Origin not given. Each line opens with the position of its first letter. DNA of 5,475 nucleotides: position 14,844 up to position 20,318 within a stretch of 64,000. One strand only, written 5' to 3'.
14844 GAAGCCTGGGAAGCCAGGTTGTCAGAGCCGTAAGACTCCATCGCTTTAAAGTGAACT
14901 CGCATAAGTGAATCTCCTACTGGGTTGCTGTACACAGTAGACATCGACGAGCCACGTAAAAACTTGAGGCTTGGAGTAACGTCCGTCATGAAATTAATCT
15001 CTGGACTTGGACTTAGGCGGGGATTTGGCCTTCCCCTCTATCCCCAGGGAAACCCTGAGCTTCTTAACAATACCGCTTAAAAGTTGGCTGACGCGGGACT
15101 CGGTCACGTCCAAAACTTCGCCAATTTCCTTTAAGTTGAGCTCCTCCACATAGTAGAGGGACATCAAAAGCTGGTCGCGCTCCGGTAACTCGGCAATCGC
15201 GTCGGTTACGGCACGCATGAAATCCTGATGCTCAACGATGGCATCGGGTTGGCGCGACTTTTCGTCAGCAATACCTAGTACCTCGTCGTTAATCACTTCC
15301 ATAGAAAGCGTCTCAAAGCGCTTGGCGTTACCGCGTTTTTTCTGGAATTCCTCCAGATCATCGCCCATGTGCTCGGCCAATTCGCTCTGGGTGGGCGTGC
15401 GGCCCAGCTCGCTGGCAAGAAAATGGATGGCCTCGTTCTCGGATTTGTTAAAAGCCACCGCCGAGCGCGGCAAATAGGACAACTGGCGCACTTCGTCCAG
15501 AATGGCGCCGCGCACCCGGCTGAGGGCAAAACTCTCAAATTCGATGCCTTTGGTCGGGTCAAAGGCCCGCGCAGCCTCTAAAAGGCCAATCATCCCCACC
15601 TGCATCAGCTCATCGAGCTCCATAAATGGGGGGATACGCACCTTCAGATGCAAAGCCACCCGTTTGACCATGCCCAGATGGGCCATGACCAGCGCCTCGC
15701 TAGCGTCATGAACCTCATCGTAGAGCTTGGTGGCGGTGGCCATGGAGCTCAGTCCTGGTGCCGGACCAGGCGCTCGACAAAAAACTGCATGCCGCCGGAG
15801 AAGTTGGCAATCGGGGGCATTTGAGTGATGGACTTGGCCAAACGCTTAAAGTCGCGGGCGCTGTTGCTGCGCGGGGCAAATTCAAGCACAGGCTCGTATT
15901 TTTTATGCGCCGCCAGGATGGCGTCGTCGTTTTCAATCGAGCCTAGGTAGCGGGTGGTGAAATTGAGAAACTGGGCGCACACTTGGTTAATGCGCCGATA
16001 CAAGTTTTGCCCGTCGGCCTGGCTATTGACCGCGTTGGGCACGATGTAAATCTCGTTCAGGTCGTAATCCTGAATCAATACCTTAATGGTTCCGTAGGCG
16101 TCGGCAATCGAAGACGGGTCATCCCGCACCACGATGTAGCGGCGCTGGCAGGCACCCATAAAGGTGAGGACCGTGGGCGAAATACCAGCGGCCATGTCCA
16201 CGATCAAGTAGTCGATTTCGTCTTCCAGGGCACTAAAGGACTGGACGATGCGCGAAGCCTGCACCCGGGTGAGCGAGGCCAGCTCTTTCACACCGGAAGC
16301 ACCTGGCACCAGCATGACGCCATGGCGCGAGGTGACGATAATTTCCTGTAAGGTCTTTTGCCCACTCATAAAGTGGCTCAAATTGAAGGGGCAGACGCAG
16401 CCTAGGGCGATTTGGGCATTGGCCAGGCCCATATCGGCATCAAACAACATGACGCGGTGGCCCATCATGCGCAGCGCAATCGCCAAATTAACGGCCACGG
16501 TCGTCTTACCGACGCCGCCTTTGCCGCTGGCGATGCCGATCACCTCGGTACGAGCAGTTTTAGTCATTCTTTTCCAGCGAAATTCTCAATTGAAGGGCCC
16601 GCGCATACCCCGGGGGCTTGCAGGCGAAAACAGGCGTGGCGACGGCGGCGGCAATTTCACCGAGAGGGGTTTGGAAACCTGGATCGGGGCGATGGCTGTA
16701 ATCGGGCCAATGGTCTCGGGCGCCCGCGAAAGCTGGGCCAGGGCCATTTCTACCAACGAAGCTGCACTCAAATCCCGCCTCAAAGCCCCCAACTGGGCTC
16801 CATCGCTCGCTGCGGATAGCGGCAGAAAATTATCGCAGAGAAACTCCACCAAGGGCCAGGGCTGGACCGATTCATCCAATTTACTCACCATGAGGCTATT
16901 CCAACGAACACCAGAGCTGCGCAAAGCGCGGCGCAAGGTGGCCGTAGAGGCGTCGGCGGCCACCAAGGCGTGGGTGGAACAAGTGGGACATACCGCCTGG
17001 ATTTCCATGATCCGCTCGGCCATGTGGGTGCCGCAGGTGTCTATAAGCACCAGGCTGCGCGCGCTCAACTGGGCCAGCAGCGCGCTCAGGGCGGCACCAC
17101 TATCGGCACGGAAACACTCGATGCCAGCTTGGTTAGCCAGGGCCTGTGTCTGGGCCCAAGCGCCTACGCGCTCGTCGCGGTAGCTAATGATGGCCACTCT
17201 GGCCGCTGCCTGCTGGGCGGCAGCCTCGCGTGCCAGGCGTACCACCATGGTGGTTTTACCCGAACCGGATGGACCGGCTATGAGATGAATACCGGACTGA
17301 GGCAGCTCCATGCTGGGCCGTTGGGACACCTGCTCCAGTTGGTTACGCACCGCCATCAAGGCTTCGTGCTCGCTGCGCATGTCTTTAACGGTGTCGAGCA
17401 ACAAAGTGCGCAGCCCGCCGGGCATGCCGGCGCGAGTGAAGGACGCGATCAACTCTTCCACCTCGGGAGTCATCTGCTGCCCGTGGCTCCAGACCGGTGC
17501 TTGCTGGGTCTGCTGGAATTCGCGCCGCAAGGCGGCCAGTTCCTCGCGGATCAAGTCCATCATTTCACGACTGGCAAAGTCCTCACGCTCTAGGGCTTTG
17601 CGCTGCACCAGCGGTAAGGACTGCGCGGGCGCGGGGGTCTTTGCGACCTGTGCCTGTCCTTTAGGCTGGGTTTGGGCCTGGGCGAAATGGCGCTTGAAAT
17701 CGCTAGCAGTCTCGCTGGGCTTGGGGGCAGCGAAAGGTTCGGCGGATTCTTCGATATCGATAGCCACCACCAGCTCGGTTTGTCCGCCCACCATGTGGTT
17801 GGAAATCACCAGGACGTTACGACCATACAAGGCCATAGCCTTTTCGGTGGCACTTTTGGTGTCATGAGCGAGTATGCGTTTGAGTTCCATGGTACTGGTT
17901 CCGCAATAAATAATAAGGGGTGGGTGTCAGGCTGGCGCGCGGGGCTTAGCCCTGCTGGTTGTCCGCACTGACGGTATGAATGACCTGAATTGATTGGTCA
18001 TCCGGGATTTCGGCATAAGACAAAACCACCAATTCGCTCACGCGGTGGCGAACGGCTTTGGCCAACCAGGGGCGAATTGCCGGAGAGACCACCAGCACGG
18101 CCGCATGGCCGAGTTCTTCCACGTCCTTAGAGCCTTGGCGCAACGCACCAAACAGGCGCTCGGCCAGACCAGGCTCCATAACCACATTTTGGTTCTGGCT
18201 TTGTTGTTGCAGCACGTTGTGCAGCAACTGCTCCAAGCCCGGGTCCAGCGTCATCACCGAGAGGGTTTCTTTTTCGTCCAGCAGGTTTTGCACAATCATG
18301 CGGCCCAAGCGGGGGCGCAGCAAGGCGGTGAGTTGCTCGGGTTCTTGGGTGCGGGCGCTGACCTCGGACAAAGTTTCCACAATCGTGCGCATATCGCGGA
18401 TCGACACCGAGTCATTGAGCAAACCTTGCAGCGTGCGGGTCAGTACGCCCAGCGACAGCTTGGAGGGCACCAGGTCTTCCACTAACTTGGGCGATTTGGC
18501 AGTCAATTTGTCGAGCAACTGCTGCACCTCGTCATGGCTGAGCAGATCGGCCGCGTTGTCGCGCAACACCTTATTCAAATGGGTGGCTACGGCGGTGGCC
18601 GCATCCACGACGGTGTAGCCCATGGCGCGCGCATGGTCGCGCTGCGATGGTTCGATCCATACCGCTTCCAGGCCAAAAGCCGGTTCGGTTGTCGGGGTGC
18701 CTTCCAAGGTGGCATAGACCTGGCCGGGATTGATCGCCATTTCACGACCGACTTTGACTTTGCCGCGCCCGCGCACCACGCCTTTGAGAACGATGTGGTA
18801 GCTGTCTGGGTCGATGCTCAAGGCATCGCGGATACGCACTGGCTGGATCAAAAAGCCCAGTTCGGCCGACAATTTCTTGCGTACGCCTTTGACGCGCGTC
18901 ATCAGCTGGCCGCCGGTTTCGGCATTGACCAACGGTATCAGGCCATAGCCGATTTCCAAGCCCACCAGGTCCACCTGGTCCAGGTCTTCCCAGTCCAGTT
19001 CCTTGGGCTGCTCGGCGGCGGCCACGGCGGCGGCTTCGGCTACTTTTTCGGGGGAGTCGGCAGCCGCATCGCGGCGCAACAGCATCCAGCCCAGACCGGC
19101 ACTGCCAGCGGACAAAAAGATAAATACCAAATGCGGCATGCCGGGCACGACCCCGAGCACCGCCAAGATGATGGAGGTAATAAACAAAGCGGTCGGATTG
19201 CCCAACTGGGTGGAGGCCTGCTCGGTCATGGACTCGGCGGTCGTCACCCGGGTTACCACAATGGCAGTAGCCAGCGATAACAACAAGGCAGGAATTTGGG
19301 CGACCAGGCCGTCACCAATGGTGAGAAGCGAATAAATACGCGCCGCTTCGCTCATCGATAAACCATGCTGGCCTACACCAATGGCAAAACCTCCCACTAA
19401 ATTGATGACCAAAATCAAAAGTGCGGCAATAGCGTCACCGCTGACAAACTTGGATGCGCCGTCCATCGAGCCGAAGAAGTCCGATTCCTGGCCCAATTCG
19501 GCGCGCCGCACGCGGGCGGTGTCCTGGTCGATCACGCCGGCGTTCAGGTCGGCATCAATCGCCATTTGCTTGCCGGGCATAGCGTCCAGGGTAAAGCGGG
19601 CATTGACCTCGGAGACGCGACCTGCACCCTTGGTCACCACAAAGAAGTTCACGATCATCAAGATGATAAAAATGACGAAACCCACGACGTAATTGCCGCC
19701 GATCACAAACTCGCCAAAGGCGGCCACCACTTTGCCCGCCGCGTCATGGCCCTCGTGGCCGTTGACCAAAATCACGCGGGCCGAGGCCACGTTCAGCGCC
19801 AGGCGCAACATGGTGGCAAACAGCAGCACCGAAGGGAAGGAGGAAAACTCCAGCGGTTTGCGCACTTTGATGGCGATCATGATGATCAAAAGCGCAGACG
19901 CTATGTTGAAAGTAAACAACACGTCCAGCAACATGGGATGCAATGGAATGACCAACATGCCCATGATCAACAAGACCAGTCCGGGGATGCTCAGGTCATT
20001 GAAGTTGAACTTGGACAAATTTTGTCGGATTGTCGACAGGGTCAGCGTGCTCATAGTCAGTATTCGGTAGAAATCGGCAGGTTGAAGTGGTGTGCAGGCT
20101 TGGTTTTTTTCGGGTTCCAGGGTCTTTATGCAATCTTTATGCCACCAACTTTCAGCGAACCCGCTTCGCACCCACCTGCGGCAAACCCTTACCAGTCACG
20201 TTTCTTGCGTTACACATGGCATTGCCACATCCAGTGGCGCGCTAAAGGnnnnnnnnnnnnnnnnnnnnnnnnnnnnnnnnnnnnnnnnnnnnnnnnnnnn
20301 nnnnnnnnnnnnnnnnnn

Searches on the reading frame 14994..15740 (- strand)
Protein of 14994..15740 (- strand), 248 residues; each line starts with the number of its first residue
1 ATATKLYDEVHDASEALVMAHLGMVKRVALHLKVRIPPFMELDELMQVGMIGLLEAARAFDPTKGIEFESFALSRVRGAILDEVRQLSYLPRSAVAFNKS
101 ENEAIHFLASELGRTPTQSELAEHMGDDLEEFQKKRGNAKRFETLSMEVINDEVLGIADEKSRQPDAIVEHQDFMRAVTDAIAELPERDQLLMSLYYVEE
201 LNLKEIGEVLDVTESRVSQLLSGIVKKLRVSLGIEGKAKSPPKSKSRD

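Call 68: search_protein_families(library=pfam, proteins=[window:14994-15740:-], max_evalue=0.00001)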
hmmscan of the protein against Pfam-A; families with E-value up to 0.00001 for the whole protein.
window:14994-15740:- (248 aa): 4 families
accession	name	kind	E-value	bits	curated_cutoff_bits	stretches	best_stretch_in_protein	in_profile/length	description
PF04545.22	Sigma70_r4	-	1.5e-15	56.9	24.1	1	181-229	1-49/50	Sigma-70, region 4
PF04542.20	Sigma70_r2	-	1.1e-14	54.5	24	1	17-87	1-68/71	Sigma-70 region 2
PF08281.18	Sigma70_r4_2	-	2.6e-09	37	25.7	1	176-228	2-54/54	Sigma-70, region 4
PF04539.22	Sigma70_r3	-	1.1e-06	29.1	25.3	0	103-152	8-57/78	Sigma-70 region 3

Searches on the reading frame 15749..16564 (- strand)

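Call 69: search_protein_families(library=pfam, proteins=[window:15749-16564:-], max_evalue=0.00001)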
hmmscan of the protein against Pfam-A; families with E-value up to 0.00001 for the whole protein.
window:15749-16564:- (271 aa): 6 families
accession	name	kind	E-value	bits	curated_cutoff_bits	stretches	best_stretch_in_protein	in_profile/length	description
PF10609.15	ParA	-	5.8e-19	68.9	27.1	1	7-246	4-245/246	NUBPL iron-transfer P-loop NTPase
PF01656.29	CbiA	-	1.2e-18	67.7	25.4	1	9-225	1-124/125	CobQ/CobB/MinD/ParA nucleotide binding domain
PF13614.12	AAA_31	-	7.4e-17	62.3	27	1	7-140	2-141/177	AAA domain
PF06564.18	CBP_BcsQ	-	5.7e-10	39.5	21.3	1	9-244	4-231/234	Cellulose biosynthesis protein BcsQ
PF00142.24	Fer4_NifH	-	1e-08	35.5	25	1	14-249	7-247/271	4Fe-4S iron sulfur cluster binding proteins, NifH/frxC family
PF02374.21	ArsA_ATPase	-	7e-06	25.9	24.3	0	12-44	6-38/305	Anion-transporting ATPase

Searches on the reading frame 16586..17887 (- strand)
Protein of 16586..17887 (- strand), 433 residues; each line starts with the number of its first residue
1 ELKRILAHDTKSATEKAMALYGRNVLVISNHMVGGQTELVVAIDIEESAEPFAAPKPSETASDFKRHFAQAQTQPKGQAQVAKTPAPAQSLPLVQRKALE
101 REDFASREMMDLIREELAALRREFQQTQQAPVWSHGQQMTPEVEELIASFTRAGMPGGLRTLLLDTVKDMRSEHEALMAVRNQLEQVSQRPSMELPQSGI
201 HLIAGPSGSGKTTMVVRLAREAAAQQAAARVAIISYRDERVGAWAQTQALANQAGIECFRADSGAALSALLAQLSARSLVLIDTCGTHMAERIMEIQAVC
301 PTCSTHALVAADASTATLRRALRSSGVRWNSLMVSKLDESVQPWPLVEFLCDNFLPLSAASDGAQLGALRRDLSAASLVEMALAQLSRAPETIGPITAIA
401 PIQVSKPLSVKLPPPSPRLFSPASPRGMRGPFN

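Call 69: search_protein_families(library=pfam, proteins=[window:16586-17887:-], max_evalue=0.00001)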
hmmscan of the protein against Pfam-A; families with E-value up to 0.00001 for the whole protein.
window:16586-17887:- (433 aa): 1 family
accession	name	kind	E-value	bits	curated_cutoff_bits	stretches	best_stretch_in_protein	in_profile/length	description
PF00448.28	SRP54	-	2.2e-12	47.5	22.7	1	200-343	3-156/196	SRP54-type protein, GTPase domain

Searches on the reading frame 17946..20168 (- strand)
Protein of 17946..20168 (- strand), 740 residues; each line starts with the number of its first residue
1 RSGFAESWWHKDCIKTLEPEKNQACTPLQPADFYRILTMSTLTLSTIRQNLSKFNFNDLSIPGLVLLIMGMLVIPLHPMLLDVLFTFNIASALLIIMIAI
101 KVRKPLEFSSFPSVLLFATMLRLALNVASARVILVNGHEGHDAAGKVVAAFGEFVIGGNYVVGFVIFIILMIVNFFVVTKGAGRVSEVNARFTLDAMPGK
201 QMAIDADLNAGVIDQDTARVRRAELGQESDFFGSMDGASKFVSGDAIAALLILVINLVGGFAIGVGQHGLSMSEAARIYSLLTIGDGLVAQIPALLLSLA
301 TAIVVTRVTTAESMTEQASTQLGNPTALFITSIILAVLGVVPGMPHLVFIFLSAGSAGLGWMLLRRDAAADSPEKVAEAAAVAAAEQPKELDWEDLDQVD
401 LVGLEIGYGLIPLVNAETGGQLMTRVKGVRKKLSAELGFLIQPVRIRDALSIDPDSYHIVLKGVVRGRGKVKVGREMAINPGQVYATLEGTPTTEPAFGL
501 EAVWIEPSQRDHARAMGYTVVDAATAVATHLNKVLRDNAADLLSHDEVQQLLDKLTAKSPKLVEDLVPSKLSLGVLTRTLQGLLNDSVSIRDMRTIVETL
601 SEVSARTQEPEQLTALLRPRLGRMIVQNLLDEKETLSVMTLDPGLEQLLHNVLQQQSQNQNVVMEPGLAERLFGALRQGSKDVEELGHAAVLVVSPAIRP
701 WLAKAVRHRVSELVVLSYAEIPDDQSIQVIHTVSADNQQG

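Call 69: search_protein_families(library=pfam, proteins=[window:17946-20168:-], max_evalue=0.00001)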
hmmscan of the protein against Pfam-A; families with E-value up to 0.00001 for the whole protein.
window:17946-20168:- (740 aa): 1 family
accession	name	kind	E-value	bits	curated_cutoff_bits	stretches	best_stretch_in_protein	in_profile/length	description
PF00771.25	FHIPEP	-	5.5e-257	855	29.1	1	68-724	1-655/657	FHIPEP family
